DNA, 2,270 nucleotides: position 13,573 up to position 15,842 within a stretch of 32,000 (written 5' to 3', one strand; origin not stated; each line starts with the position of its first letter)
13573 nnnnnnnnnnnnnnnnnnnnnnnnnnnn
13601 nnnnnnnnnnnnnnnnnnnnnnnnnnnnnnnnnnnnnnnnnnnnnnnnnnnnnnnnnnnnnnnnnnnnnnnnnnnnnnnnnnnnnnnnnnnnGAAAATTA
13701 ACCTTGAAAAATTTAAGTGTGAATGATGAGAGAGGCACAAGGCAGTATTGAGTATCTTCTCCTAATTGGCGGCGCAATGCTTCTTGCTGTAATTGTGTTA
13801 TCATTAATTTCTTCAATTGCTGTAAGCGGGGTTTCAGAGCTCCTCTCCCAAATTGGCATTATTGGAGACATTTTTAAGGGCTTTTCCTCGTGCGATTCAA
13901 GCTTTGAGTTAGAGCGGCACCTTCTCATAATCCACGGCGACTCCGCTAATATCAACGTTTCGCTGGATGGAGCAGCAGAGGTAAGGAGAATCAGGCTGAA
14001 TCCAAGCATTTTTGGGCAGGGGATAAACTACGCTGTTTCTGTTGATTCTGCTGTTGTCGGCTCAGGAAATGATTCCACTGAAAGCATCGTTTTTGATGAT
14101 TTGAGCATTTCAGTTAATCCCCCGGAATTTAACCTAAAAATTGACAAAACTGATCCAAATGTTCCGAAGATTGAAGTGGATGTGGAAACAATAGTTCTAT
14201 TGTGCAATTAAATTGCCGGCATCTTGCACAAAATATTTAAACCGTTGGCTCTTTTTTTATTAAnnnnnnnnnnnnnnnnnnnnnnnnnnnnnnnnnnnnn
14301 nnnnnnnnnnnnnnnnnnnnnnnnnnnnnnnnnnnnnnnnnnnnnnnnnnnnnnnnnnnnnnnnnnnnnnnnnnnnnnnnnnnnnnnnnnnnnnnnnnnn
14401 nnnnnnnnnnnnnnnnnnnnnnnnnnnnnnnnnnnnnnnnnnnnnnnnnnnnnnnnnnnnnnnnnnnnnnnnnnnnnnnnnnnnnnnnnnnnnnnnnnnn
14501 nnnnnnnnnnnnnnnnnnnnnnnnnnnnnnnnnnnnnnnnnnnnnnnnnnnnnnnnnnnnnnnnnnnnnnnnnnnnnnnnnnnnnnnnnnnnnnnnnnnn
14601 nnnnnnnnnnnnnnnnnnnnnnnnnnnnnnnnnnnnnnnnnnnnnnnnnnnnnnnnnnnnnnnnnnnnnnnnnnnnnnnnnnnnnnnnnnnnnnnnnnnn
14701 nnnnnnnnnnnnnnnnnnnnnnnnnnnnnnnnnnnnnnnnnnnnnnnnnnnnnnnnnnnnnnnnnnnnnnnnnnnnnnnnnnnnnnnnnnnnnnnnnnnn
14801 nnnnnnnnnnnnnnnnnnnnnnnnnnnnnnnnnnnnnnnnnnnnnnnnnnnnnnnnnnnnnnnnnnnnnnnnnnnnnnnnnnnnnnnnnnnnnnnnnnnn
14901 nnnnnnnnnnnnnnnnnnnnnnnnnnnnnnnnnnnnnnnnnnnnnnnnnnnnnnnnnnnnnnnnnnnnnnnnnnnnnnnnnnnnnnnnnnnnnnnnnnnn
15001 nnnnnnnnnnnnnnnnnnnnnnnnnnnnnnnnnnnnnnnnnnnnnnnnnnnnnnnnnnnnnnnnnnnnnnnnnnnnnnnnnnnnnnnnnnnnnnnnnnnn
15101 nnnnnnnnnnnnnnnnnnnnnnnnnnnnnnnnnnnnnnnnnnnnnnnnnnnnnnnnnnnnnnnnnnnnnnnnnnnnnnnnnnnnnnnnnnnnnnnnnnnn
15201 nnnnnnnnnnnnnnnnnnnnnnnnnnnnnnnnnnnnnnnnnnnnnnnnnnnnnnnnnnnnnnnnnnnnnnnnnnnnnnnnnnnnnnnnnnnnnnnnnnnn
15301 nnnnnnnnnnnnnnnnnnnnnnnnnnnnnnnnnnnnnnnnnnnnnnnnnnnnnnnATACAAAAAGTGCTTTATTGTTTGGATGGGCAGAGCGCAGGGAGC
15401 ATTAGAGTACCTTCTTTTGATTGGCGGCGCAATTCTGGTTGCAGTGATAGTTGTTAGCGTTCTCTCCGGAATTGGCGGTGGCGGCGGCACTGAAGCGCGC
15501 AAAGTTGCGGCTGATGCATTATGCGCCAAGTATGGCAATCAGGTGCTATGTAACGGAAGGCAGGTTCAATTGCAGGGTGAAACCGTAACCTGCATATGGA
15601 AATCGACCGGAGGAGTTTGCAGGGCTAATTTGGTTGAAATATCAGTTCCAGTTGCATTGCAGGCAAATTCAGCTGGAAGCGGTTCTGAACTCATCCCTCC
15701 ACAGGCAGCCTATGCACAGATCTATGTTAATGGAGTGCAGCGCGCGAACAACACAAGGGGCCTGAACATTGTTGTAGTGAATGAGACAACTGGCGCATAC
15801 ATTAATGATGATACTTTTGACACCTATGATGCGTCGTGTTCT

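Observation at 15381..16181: Archaeal type IV pilin-like protein carrying a FAM3/ILEI (PANDER-like) domain: candidate lectin pilin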

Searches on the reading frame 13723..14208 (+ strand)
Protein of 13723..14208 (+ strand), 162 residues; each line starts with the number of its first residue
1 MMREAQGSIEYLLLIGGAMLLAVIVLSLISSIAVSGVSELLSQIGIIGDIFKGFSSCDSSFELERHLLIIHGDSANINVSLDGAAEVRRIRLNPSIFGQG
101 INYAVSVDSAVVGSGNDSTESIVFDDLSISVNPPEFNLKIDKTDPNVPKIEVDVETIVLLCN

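Call 4: search_protein_families(library=pfam, proteins=[window:13723-14208:+], max_evalue=1)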
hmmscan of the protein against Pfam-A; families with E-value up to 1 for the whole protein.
window:13723-14208:+ (162 aa): 4 families
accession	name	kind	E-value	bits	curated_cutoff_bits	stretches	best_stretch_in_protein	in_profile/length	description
PF04021.17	Class_IIIsignal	-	0.0013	19.1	23.7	1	5-26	3-24/27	Class III signal peptide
PF13786.12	DUF4179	-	0.12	13.2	30.1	1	20-56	11-49/94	Domain of unknown function (DUF4179)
PF12555.13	SteA-like_C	-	0.14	12.6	26.4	1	8-41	12-44/52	SteA-like C-terminal domain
PF18862.6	ApeA_NTD1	-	0.15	12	25.5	1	57-132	39-108/271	ApeA N-terminal domain 1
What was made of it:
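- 13723..14211 (+): Second class-III-signal protein of the window (162 aa, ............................). It lacks the 4-Cys carrier. It is a possible paralogous pilin-like protein in the same co-directional gene group. PF04021 at 19.1 bits, below the cut-off of 23.7 (call 4).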

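Call 5: search_protein_families(library=ncbifam, proteins=[window:13723-14208:+], max_evalue=1)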
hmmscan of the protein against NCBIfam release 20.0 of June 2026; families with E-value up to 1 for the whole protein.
window:13723-14208:+ (162 aa): 2 families
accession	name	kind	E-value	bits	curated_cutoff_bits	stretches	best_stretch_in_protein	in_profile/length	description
TIGR00103.1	DNA_YbaB_EbfC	equivalog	0.021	14.9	49.45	1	60-98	24-64/104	YbaB/EbfC family nucleoid-associated protein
NF040912.1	SGM_5486_fam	subfamily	0.46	10.4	35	0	12-33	14-35/37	SGM_5486 family transporter-associated protein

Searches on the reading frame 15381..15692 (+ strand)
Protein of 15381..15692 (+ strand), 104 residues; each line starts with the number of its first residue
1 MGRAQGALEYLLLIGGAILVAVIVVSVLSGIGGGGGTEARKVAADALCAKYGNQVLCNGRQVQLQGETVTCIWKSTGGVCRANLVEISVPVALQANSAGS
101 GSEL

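Call 77: predict_structure(alignment_id=A5)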
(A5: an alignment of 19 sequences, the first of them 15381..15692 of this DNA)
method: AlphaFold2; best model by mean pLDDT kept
length: 104 residues; sequences in the alignment: 19
mean_pLDDT: 75.9   pTM: 0.45
mean pLDDT of the five models: 75.9, 71.7, 71.6, 71.4, 68.5
residues with pLDDT >= 90: 14; 70-90: 56; 50-70: 31; < 50: 3
segments of 3 or more residues with pLDDT < 50: none
pLDDT, mean of each block of 10 residues (from residue 1): 65 88 84 65 88 85 85 89 67 52 55
secondary structure, 60 per line:
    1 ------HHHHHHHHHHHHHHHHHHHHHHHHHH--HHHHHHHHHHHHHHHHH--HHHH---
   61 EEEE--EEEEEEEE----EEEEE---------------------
elements in order: H7-32 H35-51 H54-57 E61-64 E67-74 E79-83
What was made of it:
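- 15393..15470 (+): Hydrophobic N-terminal helix (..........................), equivalent to the alpha1-N segment of type IV pilins. A helix is predicted for aa 7-32 (call 77).
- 15471..15488 (+): Gly-rich break (IGGGGG). The model shows a helix break at aa 33-34 (call 77).
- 15489..15635 (+): 4-Cys 'carrier' module (aa 37-85): an amphipathic helix plus a small three-stranded sheet. C48, C57, C71 and C80 are invariant. AlphaFold2 model with block-mean pLDDT 85-89 over aa 41-80: H35-51, E61-64, E67-74, E79-83 (call 77).
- On Archaeal class III signal peptide / type IV pilin-like proteins (PF04021): The model shows H7-32, H35-51 and three strands, with mean pLDDT 75.9 (call 77).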

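Call 81: fold_search(model_id=the predicted structure, library=pdb)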
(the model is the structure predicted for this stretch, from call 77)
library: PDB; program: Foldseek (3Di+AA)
matches with E <= 10: 190; with E <= 0.001: 0
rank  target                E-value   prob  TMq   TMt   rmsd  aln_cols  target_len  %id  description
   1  4kva_B                2.0e+00  0.14  0.18  0.08   3.5        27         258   15  GTPase domain of Septin 10 from Schistosoma mansoni in complex with GTP (released 2014-02-05)
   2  2zo4                  2.2e+00  0.12  0.21  0.08   2.2        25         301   16  Crystal structure of metallo-beta-lactamase family protein TTHA1429 from Thermus thermophilus HB8 (released 2009-03-17)
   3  2p1g_B                2.5e+00  0.10  0.19  0.09   2.1        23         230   13  Crystal structure of a putative xylanase from Bacteroides fragilis (released 2007-03-20)
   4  4q5k                  2.5e+00  0.10  0.19  0.09   2.1        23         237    9  Crystal structure of a N-acetylmuramoyl-L-alanine amidase (BACUNI_02947) from Bacteroides uniformis ATCC 8492 at 1.30 A  (released 2014-05-21)
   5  3wkn_H                2.5e+00  0.09  0.21  0.50   3.0        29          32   10  Crystal structure of the artificial protein AFFinger p17 (AF.p17) complexed with Fc fragment of human IgG (released 2014-10-29)
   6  4z51                  2.7e+00  0.06  0.16  0.07   5.3        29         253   24  High Resolution Human Septin 3 GTPase domain (released 2016-04-06)
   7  5ks8_E                2.9e+00  0.05  0.16  0.05   7.2        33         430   21  Crystal structure of two-subunit pyruvate carboxylase from Methylobacillus flagellatus (released 2016-10-19)
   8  3c0d_B                3.1e+00  0.08  0.19  0.18   2.5        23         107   30  Crystal structure of the putative nitrite reductase NADPH (small subunit) oxidoreductase protein Q87HB1. Northeast Str (released 2008-03-04)
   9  4ix2_C                3.1e+00  0.06  0.19  0.07   2.6        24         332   17  Inosine 5'-monophosphate dehydrogenase from Vibrio cholerae, deletion mutant, complexed with IMP (released 2013-02-06)
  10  7w63_A                3.1e+00  0.06  0.18  0.06   4.7        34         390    6  Crystal structure of minor pilin TcpB from Vibrio cholerae (released 2022-11-09)
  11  3eq5_A                3.3e+00  0.08  0.23  0.23   4.6        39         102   28  Crystal structure of fragment 137 to 238 of the human Ski-like protein (released 2009-01-27)
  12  5umw_E                3.3e+00  0.04  0.17  0.14   7.5        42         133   17  Crystal structure of TnmS2, an antibiotic binding protein from Streptomyces sp. CB03234 (released 2018-07-04)
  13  5itm_E                3.5e+00  0.08  0.18  0.37   2.3        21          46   19  The structure of truncated histone-like protein (released 2017-01-25)
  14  4ix2_B                3.5e+00  0.07  0.19  0.07   2.4        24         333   17  Inosine 5'-monophosphate dehydrogenase from Vibrio cholerae, deletion mutant, complexed with IMP (released 2013-02-06)
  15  6n36                  3.5e+00  0.06  0.21  0.09   7.3        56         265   20  Beta-lactamase from Chitinophaga pinensis (released 2018-11-28)
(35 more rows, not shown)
